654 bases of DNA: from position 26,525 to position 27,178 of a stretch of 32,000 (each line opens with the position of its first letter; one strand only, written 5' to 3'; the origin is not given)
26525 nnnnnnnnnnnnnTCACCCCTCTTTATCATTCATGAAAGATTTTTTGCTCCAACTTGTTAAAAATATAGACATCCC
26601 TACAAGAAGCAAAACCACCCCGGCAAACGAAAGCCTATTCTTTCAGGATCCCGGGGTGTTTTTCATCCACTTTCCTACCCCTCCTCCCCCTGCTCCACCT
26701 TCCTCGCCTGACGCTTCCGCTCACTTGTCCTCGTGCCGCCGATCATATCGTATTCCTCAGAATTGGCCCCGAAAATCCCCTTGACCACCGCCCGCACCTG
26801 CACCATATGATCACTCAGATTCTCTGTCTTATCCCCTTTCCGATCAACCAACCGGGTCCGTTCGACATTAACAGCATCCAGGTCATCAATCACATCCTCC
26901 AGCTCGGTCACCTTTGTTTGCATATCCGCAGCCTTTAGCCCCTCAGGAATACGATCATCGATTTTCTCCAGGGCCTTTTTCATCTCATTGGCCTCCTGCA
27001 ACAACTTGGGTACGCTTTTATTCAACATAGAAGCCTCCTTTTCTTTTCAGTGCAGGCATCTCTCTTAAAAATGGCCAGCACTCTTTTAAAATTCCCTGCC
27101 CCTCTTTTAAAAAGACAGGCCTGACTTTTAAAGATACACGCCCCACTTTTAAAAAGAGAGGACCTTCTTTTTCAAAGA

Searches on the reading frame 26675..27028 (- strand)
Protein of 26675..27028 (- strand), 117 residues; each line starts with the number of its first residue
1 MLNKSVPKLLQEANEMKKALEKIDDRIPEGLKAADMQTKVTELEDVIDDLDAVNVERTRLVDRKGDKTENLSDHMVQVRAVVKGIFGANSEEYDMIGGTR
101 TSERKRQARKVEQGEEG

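Call 10: search_protein_families(library=pfam, proteins=[window:26675-27028:-], max_evalue=0.01)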
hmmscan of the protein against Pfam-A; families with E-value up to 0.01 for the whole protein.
window:26675-27028:- (117 aa): 1 family
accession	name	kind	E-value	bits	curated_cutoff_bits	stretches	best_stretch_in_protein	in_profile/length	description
PF04102.17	SlyX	-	0.0015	19.5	30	1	35-79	7-51/67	SlyX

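Call 11: search_protein_families(library=padloc, proteins=[window:26675-27028:-], max_evalue=0.01)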
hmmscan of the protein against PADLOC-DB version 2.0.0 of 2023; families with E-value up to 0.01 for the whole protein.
window:26675-27028:- (117 aa): 0 families

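Call 12: find_encoding_contigs(protein=window:26675-27028:-, flank=3000, max_places=6)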
Protein window:26675-27028:- (117 aa): 3 contigs read that carry it; 2 places shown.
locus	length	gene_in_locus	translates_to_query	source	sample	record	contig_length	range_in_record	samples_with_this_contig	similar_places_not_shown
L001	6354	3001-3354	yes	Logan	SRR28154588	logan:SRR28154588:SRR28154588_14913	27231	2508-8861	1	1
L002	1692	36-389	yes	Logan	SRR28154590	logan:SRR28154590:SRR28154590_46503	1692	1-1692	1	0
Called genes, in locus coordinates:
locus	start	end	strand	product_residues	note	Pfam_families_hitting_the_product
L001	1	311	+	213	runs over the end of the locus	-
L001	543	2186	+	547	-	PF00009:GTP_EFTU, PF01926:MMR_HSR1 (weak), PF22042:EF-G_D2, PF03144:GTP_EFTU_D2, PF16658:RF3_C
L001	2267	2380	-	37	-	-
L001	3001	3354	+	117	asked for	-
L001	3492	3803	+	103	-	PF19493:Trypco1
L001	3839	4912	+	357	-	PF13365:Trypsin_2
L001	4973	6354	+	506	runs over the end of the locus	-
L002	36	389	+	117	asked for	-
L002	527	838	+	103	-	PF19493:Trypco1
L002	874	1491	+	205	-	PF13365:Trypsin_2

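Call 13: find_homologous_proteins(query=window:26675-27028:-)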
Query window:26675-27028:- (117 aa): 46 proteins with E <= 0.001 among 47 candidates.
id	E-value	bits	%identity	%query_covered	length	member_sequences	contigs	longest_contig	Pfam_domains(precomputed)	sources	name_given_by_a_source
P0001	1.4e-57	210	88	100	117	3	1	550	-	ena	-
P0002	1.8e-56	207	86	100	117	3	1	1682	-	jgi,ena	-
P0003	2.5e-51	190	79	100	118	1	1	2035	-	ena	-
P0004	1.3e-50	188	76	100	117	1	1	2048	-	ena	-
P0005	4.5e-50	186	76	97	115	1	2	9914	-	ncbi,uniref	ncbi:hypothetical protein [Candidatus Electrothrix sp.]|uniref:hypothetical protein n=1 Tax=Candidat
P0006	9.2e-50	185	76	97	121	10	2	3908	-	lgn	-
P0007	1.8e-49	184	75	99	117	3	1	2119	-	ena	-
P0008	5.1e-49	183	76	99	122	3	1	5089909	-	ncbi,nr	ncbi:MAG: hypothetical protein SD837_12980 [Candidatus Electrothrix scaldis]|nr:MAG: hypothetical pr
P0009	5.2e-48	180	75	98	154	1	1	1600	-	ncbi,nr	ncbi:MAG: hypothetical protein D3916_15485 [Candidatus Electrothrix sp. MAN1_4]|nr:hypothetical prot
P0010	6.1e-48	179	75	99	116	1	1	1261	-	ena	-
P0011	2.2e-47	178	73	98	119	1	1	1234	-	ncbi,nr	ncbi:MAG: hypothetical protein D3908_13810 [Candidatus Electrothrix sp. AUS4]|nr:hypothetical protei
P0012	2.3e-47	178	75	97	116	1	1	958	-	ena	-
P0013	4.6e-47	177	73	98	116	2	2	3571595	-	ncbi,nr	ncbi:MAG: hypothetical protein D3919_02785 [Candidatus Electrothrix sp. AW5]|nr:hypothetical protein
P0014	1.6e-46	175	73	97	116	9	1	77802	-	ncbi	-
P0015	1.8e-46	175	74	94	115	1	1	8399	-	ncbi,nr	ncbi:MAG: hypothetical protein D3918_03810 [Candidatus Electrothrix sp. AX2]|nr:hypothetical protein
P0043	1.9e-22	97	53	83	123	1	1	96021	-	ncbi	-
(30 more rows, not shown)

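Call 15: find_encoding_contigs(protein=P0008, flank=4000, max_places=3)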
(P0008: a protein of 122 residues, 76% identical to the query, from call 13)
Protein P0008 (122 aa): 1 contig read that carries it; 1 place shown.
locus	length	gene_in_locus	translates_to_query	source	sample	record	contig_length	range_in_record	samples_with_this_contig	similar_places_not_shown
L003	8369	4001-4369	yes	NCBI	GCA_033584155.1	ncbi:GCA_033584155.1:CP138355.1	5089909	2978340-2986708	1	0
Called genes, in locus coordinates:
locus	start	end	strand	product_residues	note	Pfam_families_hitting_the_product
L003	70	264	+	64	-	PF09957:VapB_antitoxin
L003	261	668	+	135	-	PF01850:PIN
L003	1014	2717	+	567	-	PF02776:TPP_enzyme_N, PF00205:TPP_enzyme_M, PF02775:TPP_enzyme_C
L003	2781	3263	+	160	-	PF01842:ACT, PF22629:ACT_AHAS_ss, PF13710:ACT_5, PF10369:ALS_ss_C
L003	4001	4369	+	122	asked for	-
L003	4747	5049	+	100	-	-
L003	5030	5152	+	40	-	-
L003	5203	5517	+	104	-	PF01909:NTP_transf_2, PF18765:Polbeta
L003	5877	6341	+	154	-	-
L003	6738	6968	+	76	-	-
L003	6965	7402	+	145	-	PF01850:PIN, PF10130:PIN_2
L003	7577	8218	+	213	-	PF02666:PS_Dcarbxylase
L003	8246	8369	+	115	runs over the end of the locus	-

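Call 16: find_encoding_contigs(protein=P0013, flank=4000, max_places=3)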
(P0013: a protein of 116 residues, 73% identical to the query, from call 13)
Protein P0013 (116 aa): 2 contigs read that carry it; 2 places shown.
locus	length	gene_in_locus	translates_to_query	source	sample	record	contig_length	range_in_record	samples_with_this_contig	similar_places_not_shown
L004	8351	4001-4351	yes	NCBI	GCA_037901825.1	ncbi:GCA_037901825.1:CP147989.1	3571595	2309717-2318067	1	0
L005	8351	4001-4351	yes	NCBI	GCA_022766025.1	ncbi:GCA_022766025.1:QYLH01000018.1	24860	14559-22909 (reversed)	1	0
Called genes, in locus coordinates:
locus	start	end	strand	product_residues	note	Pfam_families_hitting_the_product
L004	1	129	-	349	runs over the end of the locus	-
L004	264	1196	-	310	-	PF01207:Dus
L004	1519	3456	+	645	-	PF13292:DXP_synthase_N (weak), PF00456:Transketolase_N, PF09364:XFP_N (weak), PF00676:E1_dh, PF02775:TPP_enzyme_C (weak), PF02779:Transket_pyr, PF02780:Transketolase_C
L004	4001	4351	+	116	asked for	-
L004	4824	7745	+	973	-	PF04932:Wzy_C, PF00515:TPR_1 (faint), PF07719:TPR_2 (faint), PF13181:TPR_8 (faint), PF13414:TPR_11 (faint), PF13424:TPR_12 (faint), PF13428:TPR_14 (faint), PF13432:TPR_16 (weak), +4 more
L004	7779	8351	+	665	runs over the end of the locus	-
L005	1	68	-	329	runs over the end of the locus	PF00586:AIRS, PF02769:AIRS_C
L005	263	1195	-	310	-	PF01207:Dus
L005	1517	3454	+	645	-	PF13292:DXP_synthase_N (weak), PF00456:Transketolase_N, PF09364:XFP_N (weak), PF00676:E1_dh, PF02775:TPP_enzyme_C (weak), PF02779:Transket_pyr, PF02780:Transketolase_C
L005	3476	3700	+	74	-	-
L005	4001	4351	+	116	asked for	-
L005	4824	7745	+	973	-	PF04932:Wzy_C, PF00515:TPR_1 (faint), PF07719:TPR_2 (faint), PF13181:TPR_8 (faint), PF13414:TPR_11 (faint), PF13424:TPR_12 (faint), PF13428:TPR_14 (faint), PF13432:TPR_16 (weak), +4 more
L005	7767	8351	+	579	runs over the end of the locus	-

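Call 17: find_encoding_contigs(protein=P0014, flank=4000, max_places=3)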
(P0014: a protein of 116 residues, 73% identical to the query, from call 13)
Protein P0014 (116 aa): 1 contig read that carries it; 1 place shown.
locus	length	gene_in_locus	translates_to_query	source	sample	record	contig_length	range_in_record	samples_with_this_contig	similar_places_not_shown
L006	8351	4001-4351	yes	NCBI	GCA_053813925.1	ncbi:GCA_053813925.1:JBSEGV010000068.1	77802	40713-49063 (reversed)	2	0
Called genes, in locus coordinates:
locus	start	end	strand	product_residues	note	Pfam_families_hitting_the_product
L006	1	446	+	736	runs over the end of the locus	PF04879:Molybdop_Fe4S4, PF00384:Molybdopterin, PF01568:Molydop_binding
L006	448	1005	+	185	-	PF00037:Fer4 (weak), PF12797:Fer4_2 (weak), PF12837:Fer4_6 (weak), PF12838:Fer4_7, PF13187:Fer4_9 (weak), PF13237:Fer4_10 (weak), PF13247:Fer4_11, PF25160:LdpA_Fe-S-bd (weak), +3 more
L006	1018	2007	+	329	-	PF03916:NrfD, PF14589:NrfD_2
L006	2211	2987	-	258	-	PF13175:AAA_15 (faint), PF00005:ABC_tran, PF13304:AAA_21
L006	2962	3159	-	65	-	-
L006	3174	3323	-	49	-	PF18913:FBPase_C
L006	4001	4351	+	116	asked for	-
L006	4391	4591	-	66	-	PF09957:VapB_antitoxin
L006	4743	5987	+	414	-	PF13439:Glyco_transf_4, PF13579:Glyco_trans_4_4, PF00534:Glycos_transf_1, PF13692:Glyco_trans_1_4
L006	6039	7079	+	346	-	PF01073:3Beta_HSD, PF01370:Epimerase, PF02719:Polysacc_synt_2 (weak), PF04321:RmlD_sub_bind (weak), PF05368:NmrA (weak), PF16363:GDP_Man_Dehyd, PF07993:NAD_binding_4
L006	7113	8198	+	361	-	PF04055:Radical_SAM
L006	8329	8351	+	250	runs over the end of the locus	PF13489:Methyltransf_23, PF07021:MetW, PF08241:Methyltransf_11, PF08242:Methyltransf_12, PF13649:Methyltransf_25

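Call 18: find_encoding_contigs(protein=P0043, flank=4000, max_places=3)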
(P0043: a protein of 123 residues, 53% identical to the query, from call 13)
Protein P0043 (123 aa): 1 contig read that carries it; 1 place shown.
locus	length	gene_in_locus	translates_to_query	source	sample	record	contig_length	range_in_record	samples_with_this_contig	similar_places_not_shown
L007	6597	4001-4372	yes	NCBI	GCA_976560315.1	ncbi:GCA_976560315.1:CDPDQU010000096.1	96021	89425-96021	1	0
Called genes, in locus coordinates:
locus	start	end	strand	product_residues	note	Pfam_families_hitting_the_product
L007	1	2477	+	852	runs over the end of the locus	PF08335:GlnD_UR_UTase, PF27444:GlnD_3rd (weak), PF01966:HD, PF22754:bHLH-TF_ACT-like_plant (faint), PF13291:ACT_4 (faint), PF24931:ACT_ACR9_3rd (weak), PF01842:ACT (weak), PF26956:ACT_ACR_D1, +1 more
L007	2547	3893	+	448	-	PF03951:Gln-synt_N, PF00120:Gln-synt_C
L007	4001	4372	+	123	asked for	-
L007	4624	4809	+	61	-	PF05402:PqqD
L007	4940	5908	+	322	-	PF04055:Radical_SAM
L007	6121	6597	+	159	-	?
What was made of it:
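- There is no Rep, ParA, ParM or ParB gene in the window near the array or in any related locus (calls 10, 15-18).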

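Call 28: find_related_loci(query=A2, collection=genome_contigs, flank=4000)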
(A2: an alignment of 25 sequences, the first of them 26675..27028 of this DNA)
Query A2 (117 aa) in genome_contigs; peptide patterns used: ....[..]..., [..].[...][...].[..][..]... (x = any residue, [..] = any of these).
50 stretches matched a pattern; 24 encode a relative of the query (tblastn E <= 1e-3); 24 distinct loci.
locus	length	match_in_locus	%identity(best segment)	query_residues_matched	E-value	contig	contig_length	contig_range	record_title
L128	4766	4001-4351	75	1-117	1e-57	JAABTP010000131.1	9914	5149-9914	MAG: Desulfobulbaceae bacterium isolate S24.Bin023 NODE_133_length_9914_cov_11.114669, whole genome shotgun sequence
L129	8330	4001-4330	78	1-110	7e-56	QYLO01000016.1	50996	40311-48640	MAG: Candidatus Electrothrix gigas isolate AU1_5 NODE_16_length_50996_cov_75.9411, whole genome shotgun sequence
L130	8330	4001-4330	72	1-110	2e-52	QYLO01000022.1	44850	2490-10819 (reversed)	MAG: Candidatus Electrothrix gigas isolate AU1_5 NODE_22_length_44850_cov_72.5204, whole genome shotgun sequence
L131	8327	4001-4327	62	1-109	1e-44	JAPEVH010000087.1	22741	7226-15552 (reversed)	MAG: Candidatus Electronema sp. isolate KV k127_10783212, whole genome shotgun sequence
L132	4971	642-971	60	1-110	8e-43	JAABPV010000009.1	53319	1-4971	MAG: Desulfobulbaceae bacterium isolate S01.Bin068 NODE_18_length_53319_cov_8.230720, whole genome shotgun sequence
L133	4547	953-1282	59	1-110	3e-42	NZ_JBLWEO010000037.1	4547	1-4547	Candidatus Electronema sp. PJ PJ__115745, whole genome shotgun sequence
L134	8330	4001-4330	63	1-110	8e-42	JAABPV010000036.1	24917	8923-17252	MAG: Desulfobulbaceae bacterium isolate S01.Bin068 NODE_42_length_24917_cov_8.972786, whole genome shotgun sequence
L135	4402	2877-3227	56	1-117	6e-41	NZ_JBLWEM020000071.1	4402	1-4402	Candidatus Electronema sp. JC JC__498423, whole genome shotgun sequence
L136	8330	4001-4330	61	1-110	3e-40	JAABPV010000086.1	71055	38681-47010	MAG: Desulfobulbaceae bacterium isolate S01.Bin068 NODE_8_length_71055_cov_8.770196, whole genome shotgun sequence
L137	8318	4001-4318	61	1-106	3e-40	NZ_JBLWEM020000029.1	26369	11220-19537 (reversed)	Candidatus Electronema sp. JC JC__159880, whole genome shotgun sequence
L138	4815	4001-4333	58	1-111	2e-40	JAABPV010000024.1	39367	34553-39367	MAG: Desulfobulbaceae bacterium isolate S01.Bin068 NODE_31_length_39367_cov_7.799007, whole genome shotgun sequence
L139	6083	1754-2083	55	1-110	4e-39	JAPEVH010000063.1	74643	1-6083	MAG: Candidatus Electronema sp. isolate KV k127_13327708, whole genome shotgun sequence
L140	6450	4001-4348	53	1-116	1e-38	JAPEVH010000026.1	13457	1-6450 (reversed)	MAG: Candidatus Electronema sp. isolate KV k127_2400871, whole genome shotgun sequence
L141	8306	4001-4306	62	1-102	3e-38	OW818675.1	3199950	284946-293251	Candidatus Electronema halotolerans isolate LOGT-cMAG genome assembly, chromosome: 1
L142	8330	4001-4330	58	1-110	2e-38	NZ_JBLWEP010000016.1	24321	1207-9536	Candidatus Electronema sp. TJ TJ__2730, whole genome shotgun sequence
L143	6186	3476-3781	58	1-102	2e-37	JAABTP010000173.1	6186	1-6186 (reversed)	MAG: Desulfobulbaceae bacterium isolate S24.Bin023 NODE_178_length_6186_cov_11.901948, whole genome shotgun sequence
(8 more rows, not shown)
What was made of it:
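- On Plasmid iterons (Rep-binding origin repeats): The loci are chromosomal with 3-5 copies per genome (calls 15-18, 28).
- There are 3-5 copies per genome, each preceding a paralogue (call 28).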

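Call 41: predict_structure(alignment_id=A2)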
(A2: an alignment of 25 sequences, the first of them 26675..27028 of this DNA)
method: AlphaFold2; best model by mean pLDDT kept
length: 117 residues; sequences in the alignment: 25
mean_pLDDT: 88.0   pTM: 0.59
mean pLDDT of the five models: 88.0, 86.7, 86.6, 85.5, 85.0
residues with pLDDT >= 90: 90; 70-90: 8; 50-70: 10; < 50: 9
segments of 3 or more residues with pLDDT < 50: 109-117
pLDDT, mean of each block of 10 residues (from residue 1): 85 97 94 97 97 98 98 97 94 88 57 40
secondary structure, 60 per line:
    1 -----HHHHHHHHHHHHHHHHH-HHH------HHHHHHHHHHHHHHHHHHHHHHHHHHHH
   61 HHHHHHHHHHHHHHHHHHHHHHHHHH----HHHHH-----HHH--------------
elements in order: H6-22 H33-86 H91-95

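Call 45: find_related_loci(query=A2, collection=metagenome_contigs, flank=1500)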
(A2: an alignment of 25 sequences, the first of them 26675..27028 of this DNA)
Query A2 (117 aa) in metagenome_contigs; peptide patterns used: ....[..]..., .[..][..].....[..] (x = any residue, [..] = any of these).
122 stretches matched a pattern; 28 encode a relative of the query (tblastn E <= 1e-3); 28 distinct loci.
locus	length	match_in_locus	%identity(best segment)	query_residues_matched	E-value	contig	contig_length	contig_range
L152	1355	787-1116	88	1-110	5e-67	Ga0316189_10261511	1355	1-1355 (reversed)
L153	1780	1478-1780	80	1-101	9e-55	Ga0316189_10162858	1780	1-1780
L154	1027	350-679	62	1-110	9e-47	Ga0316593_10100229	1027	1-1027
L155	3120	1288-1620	59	1-111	4e-44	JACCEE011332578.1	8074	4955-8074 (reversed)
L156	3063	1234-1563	59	1-110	1e-43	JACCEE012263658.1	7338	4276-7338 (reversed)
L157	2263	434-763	61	1-110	9e-44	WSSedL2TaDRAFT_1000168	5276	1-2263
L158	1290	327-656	56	1-110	1e-42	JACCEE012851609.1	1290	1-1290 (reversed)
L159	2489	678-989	60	1-104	7e-41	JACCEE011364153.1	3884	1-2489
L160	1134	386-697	59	1-104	3e-42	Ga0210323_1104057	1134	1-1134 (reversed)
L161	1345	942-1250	57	1-103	2e-39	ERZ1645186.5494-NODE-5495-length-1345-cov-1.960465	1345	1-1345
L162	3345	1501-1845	53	1-115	9e-38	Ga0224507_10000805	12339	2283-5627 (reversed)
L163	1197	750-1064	55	8-112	9e-39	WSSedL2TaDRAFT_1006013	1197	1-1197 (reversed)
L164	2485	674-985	53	1-104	8e-37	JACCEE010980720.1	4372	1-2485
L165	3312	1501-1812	53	1-104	7e-37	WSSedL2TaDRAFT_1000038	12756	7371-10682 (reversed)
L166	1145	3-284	61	17-110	6e-37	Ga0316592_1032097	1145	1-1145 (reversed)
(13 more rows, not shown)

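Call 46: fold_search(model_id=the predicted structure, library=pdb)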
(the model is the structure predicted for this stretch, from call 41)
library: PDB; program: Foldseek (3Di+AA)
matches with E <= 10: 3; with E <= 0.001: 0
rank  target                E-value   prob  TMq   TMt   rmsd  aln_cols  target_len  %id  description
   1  8jan_m                4.4e+00  0.11  0.18  0.06   5.7        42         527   26  In situ structures of the ultra-long extended tail of Myoviridae phage P1 (released 2023-06-21)
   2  9ay3_A                5.0e+00  0.11  0.17  0.06   5.8        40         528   28  Tail sheath of P1 bacteriophage (released 2025-09-10)
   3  6nyi_C                8.3e+00  0.08  0.31  0.37  11.3        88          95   12  Crystal structure of computationally designed protein XXA (released 2020-04-22)

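Call 60: search_solved_structures(query=A2, max_evalue=10)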
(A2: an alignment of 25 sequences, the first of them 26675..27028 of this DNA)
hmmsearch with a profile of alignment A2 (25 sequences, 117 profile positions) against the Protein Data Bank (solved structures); distinct sequences matched with E-value up to 10: 7.
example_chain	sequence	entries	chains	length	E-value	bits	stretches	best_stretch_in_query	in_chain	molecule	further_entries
2spc_A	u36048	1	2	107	0.18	15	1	19-68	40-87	SPECTRIN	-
6kzj_A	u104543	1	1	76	0.35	14.1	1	6-50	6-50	Ankyrin-2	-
9kx0_A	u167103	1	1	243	0.53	13.5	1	5-62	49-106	cAMP factor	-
2pms_C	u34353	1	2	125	0.67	13.2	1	30-75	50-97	PNEUMOCOCCAL SURFACE PROTEIN A (PSPA)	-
8uwb_B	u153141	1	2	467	1.3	12.3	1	78-115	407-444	Serine/threonine-protein phosphatase 2A 56 kDa regulatory subunit epsilon isoform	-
4wsg_A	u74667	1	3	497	4.6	10.5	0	30-89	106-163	Fusion glycoprotein F0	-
2b9b_A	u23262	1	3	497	5.6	10.2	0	30-89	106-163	Fusion glycoprotein F0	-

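Call 61: search_protein_families(library=ncbifam, proteins=[window:26675-27028:-, L143:3476-3790:+, L138:4001-4340:+, L139:1754-2090:+], max_evalue=1)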
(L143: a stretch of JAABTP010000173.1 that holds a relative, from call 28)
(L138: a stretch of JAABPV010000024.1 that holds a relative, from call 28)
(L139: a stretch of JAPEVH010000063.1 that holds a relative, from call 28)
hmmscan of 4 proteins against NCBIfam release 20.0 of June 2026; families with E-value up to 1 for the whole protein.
window:26675-27028:- (117 aa): 0 families

L143:3476-3790:+ (105 aa): 1 family
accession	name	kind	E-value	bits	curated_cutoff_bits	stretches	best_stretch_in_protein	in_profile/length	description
NF033194.1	lipo_EMYY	hypoth_equivalog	0.032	13.5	100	1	33-80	87-134/292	EMYY motif lipoprotein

L138:4001-4340:+ (113 aa): 2 families
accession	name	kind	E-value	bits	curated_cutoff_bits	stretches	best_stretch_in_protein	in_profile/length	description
NF050150.1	RiPP_MTase_ApyS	equivalog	0.0088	15.3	400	1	10-88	12-91/323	RiPP biosynthesis methyltransferase ApyS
TIGR03818.1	MotA1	equivalog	0.15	11.2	303.8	1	2-46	147-191/282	flagellar motor stator protein MotA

L139:1754-2090:+ (112 aa): 2 families
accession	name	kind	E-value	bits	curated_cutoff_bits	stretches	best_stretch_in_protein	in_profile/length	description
NF003327.0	PRK04338.1-1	equivalog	0.02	13.7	568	1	19-81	280-341/373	tRNA (guanine(26)-N(2))-dimethyltransferase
NF047851.1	MCPCitTducer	equivalog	0.052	12.6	900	1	15-85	443-514/553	methyl-accepting chemotaxis citrate transducer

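Call 65: search_protein_representatives(alignment_id=A2)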
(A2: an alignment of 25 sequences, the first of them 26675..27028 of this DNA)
Query: 25 sequences, 117 profile positions. Proteins with E-value up to 0.001 (for the whole library): 546; up to 1e-10: 99; up to 1e-30: 5. The best 150 are listed.
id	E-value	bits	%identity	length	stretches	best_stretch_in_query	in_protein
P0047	1.6e-41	157.1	-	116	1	1-114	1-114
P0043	4.8e-40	152.4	-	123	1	16-115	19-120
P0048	5.0e-40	152.3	-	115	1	1-114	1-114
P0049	1.2e-34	135.0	-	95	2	1-61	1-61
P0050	3.4e-34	133.5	-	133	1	8-114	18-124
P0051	1.9e-26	108.5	-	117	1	1-101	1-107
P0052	3.8e-22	94.6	-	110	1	2-110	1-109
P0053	1.1e-21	93.2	-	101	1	1-65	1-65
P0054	2.5e-21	92.0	-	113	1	12-111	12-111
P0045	2.1e-19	85.8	-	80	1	10-68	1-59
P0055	8.5e-19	83.8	-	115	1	5-113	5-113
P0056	2.3e-18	82.4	-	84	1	59-103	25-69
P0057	4.0e-18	81.7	-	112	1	6-107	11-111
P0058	7.6e-18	80.8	-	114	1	10-115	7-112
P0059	2.1e-17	79.3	-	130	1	1-69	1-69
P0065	1.9e-16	76.3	-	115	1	7-112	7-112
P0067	5.6e-16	74.8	-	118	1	3-113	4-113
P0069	8.9e-16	74.1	-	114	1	12-114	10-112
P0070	1.1e-15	73.7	-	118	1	8-112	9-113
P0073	5.9e-15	71.5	-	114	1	5-112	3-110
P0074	6.1e-15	71.4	-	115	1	3-113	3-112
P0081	2.3e-14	69.6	-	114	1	12-112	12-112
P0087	7.3e-14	67.9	-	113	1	7-111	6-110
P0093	1.5e-13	66.9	-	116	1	5-113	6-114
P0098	4.8e-13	65.3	-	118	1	3-114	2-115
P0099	4.9e-13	65.2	-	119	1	11-115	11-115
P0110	1.8e-12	63.5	-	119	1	3-114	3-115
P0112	2.1e-12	63.2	-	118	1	8-115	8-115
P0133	4.0e-11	59.1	-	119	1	5-114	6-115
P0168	4.5e-10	55.7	-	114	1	3-113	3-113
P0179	1.3e-09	54.2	-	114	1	1-111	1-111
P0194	3.8e-09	52.7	-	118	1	3-113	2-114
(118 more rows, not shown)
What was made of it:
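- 26675..27028 (-): Gene for a 117-aa protein. Predicted helical hairpin (helices 6-22 and 33-86), a short helix at 91-95, and a disordered basic tail with the invariant motif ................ Wider family of 546 clusters (call 65).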

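Call 67: search_protein_families(library=pfam, proteins=[P0052, P0055, P0067, P0098, P0110, P0133, P0168, P0179, P0194, P0074], max_evalue=0.1)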
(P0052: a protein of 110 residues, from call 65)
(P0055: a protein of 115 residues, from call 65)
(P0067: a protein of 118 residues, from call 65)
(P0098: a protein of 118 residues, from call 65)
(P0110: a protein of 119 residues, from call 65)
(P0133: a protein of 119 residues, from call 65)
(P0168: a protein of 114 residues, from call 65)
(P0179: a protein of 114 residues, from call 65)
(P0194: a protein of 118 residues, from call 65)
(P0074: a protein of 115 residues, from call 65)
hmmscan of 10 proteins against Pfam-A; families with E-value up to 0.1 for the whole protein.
P0052 (110 aa): 1 family
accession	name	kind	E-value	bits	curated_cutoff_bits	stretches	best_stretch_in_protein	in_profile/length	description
PF02465.23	FliD_N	-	0.014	16.5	24.8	1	42-91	13-59/97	Flagellar hook-associated protein 2 N-terminus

P0055 (115 aa): 2 families
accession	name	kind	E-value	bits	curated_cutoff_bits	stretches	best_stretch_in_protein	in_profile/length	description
PF16591.11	HBM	-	0.0057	16.5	29.8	1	5-94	42-134/254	Helical bimodular sensor domain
PF07739.18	TipAS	-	0.019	15.9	23.8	1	40-93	27-81/117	TipAS antibiotic-recognition domain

P0067 (118 aa): 2 families
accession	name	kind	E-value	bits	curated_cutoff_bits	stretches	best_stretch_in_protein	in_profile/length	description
PF05537.16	DUF759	-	0.029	13.7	27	1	20-96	203-281/429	Borrelia burgdorferi protein of unknown function (DUF759)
PF08074.17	CHDCT2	-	0.056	13.9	27.7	1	10-90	64-140/146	CHDCT2 (NUC038) domain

P0098 (118 aa): 1 family
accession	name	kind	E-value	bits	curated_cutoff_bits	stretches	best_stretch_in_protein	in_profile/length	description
PF24669.2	Ddi2_HDD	-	0.058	13.9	32.8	0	8-60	8-62/66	Ddi2 HDD domain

P0110 (119 aa): 4 families
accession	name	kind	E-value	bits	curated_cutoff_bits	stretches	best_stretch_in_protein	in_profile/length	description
PF18652.6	Adhesin_P1_N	-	0.014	16.1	27.1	1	2-87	14-99/106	Adhesin P1 N-terminal domain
PF07889.17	DUF1664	-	0.016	15.7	34.6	1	31-83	58-110/124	Protein of unknown function (DUF1664)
PF06005.17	ZapB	-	0.061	14.2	31.5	1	45-80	35-70/71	Cell division protein ZapB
PF03730.19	Ku_C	-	0.076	14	23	0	43-113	18-90/90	Ku70/Ku80 C-terminal arm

P0133 (119 aa): 2 families
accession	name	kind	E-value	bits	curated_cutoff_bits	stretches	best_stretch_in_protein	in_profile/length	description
PF25174.1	Beta-prop_THOC3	-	0.026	14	305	1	15-90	23-99/272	THOC3 beta-propeller domain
PF02403.27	Seryl_tRNA_N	-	0.071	13.8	28.2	1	37-77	24-64/108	Seryl-tRNA synthetase N-terminal domain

P0168 (114 aa): 3 families
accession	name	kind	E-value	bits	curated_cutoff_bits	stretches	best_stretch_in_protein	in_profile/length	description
PF11939.13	NiFe-hyd_HybE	-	0.036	14.4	25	1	27-75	91-139/147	[NiFe]-hydrogenase assembly, chaperone, HybE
PF14063.11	DUF4254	-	0.059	13.6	27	1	30-84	82-141/144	Protein of unknown function (DUF4254)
PF10506.14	USHBP1_PDZ-bd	-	0.071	13.7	24.5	0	36-72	9-45/65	Harmonin-binding protein USHBP1, PDZ-binding domain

P0179 (114 aa): 0 families

P0194 (118 aa): 1 family
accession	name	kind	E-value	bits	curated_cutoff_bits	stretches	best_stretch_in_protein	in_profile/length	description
PF09036.15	Bcr-Abl_Oligo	-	0.015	15.7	23.1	1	17-62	6-51/73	Bcr-Abl oncoprotein oligomerisation domain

P0074 (115 aa): 7 families
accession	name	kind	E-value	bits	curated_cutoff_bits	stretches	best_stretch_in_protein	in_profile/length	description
PF00992.25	Troponin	-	0.00045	21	26.2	1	4-83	19-97/134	Troponin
PF03961.19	FapA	-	0.013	15.5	31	1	5-65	124-184/272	Flagellar Assembly Protein A beta solenoid domain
PF18822.6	CdvA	-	0.027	14.9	30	1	36-87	21-72/123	CdvA-like coiled-coil domain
PF12325.13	TMF_TATA_bd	-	0.034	14.7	29.1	1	37-82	64-109/115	TATA element modulatory factor 1 TATA binding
PF15796.10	KELK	-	0.036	15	27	1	39-67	51-79/80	KELK-motif containing domain of MRCK Ser/Thr protein kinase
PF07574.19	SMC_Nse1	-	0.036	14.4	23.3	1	34-82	21-69/194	Nse1 non-SMC component of SMC5-6 complex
PF13864.11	Enkurin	-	0.043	14.8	23.6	1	7-57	38-89/92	Calmodulin-binding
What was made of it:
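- Tried and rejected: Pfam, NCBIfam, PADLOC, PDB sequence search and Foldseek all gave nothing (calls 10, 11, 46, 60, 61, 67).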
